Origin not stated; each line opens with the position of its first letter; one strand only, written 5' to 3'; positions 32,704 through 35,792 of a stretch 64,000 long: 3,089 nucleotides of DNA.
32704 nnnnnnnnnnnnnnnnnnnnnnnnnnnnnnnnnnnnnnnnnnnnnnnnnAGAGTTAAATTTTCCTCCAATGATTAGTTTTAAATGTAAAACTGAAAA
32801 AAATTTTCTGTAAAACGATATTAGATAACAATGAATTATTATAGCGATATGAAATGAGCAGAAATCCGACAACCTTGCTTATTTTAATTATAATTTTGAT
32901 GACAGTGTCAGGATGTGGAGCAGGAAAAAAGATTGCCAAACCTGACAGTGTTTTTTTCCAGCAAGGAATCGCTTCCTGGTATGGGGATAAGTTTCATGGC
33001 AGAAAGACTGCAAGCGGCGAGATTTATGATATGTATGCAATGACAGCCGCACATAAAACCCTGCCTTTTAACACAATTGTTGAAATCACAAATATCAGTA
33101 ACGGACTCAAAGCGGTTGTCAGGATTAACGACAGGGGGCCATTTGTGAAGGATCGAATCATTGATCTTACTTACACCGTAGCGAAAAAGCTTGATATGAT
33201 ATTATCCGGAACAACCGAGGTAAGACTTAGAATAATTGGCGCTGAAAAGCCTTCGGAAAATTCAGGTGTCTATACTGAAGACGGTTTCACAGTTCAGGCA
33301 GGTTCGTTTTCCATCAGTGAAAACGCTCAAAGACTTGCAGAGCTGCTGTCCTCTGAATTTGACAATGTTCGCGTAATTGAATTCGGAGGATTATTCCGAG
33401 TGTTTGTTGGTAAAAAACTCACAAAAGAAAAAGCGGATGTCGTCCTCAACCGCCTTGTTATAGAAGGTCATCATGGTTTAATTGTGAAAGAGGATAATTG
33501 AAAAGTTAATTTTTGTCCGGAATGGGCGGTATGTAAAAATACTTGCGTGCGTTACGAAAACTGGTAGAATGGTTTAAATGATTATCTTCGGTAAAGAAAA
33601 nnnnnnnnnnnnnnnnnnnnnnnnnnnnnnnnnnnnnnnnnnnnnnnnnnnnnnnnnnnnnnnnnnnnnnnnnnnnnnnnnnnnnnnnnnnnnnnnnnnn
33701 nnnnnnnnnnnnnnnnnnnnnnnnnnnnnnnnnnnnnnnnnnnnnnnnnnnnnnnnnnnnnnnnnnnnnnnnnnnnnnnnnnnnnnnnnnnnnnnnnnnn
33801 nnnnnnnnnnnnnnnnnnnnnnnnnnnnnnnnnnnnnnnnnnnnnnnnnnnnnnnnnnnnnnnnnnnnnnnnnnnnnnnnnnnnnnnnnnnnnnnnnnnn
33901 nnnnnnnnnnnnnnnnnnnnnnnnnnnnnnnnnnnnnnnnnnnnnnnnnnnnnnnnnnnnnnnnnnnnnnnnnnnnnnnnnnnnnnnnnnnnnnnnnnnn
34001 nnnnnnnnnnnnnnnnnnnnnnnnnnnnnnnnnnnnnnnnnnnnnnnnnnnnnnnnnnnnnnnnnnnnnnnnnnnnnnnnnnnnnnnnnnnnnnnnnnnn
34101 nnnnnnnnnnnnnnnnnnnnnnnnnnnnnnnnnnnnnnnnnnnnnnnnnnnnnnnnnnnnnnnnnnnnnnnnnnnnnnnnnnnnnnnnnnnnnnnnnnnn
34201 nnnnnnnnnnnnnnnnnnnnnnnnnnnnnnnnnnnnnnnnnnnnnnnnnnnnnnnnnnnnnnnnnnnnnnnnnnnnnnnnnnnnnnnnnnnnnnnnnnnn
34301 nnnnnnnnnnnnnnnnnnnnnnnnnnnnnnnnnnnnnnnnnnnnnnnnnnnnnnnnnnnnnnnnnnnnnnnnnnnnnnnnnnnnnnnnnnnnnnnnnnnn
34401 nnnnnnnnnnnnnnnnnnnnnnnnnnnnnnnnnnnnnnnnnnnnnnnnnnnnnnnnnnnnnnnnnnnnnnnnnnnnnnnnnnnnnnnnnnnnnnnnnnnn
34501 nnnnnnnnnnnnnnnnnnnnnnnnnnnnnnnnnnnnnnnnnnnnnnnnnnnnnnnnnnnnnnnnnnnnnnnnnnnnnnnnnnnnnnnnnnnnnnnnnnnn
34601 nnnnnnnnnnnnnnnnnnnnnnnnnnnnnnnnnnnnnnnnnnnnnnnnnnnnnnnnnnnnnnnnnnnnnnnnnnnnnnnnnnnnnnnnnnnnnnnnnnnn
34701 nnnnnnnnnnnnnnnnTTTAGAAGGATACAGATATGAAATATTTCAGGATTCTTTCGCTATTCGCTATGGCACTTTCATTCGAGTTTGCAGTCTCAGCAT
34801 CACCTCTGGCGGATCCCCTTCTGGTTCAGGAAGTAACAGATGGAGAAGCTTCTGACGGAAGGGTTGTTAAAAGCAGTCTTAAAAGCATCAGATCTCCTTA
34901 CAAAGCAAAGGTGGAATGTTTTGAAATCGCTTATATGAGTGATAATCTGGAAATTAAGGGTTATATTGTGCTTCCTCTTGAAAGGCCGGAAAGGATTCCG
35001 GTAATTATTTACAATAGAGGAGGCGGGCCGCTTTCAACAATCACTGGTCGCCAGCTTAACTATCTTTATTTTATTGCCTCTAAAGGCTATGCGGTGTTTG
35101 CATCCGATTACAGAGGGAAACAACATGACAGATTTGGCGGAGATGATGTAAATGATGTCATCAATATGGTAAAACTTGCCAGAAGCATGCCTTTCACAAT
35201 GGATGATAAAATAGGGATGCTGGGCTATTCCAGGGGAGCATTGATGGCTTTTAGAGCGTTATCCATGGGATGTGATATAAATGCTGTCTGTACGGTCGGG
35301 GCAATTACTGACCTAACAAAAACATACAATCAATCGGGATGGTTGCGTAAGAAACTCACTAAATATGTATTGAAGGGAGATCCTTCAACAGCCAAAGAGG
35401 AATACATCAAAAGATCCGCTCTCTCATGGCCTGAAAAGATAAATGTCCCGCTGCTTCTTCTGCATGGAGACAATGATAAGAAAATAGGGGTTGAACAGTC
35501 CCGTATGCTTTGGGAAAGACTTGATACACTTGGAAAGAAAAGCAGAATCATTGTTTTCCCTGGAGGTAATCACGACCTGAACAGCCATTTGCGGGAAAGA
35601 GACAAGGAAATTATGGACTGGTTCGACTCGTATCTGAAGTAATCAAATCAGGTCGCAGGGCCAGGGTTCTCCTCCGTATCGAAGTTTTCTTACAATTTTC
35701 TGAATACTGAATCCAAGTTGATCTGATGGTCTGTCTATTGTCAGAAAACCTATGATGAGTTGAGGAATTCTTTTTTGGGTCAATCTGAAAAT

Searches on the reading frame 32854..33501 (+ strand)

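Call 17: search_protein_families(library=pfam, proteins=[window:32854-33501:+], max_evalue=0.001)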
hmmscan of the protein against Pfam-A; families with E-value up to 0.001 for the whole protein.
window:32854-33501:+ (215 aa): 2 families
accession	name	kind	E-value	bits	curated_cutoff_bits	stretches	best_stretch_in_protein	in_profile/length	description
PF03330.24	DPBB_1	-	1.1e-23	83.7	28.8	1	36-124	2-82/83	Lytic transglycolase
PF05036.18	SPOR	-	3.2e-09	37.4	21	1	143-206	3-70/76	SPOR domain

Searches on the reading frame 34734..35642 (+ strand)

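Call 25: search_protein_families(library=pfam, proteins=[window:34734-35642:+], max_evalue=0.0001)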
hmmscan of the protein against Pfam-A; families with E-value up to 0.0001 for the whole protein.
window:34734-35642:+ (302 aa): 9 families
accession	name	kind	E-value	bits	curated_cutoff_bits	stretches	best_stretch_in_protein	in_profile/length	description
PF00326.27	Peptidase_S9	-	4.1e-23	82.4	22.6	1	111-302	7-211/213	Prolyl oligopeptidase family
PF20434.5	BD-FAE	-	7e-16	58.8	26.8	1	78-263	3-215/215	BD-FAE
PF12146.15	Hydrolase_4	-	1.9e-09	37.6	27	0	233-282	187-234/239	Serine aminopeptidase, S33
PF01738.24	DLH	-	1.3e-07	31.9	21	0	230-287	136-193/217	Dienelactone hydrolase family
PF02129.25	Peptidase_S15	-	2.6e-07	31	23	1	73-211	4-150/262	X-Pro dipeptidyl-peptidase (S15 family)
PF05448.18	AXE1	-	5.7e-07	29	21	0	58-131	52-122/321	Acetyl xylan esterase (AXE1)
PF00561.26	Abhydrolase_1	-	1.4e-05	25.3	25.8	0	114-188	23-100/245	alpha/beta hydrolase fold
PF03583.20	LIP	-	1.6e-05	24.9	23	0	105-175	13-88/286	Secretory lipase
PF08840.17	BAAT_C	-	9.9e-05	22.9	20.9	0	148-282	12-160/210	BAAT / Acyl-CoA thioester hydrolase C terminal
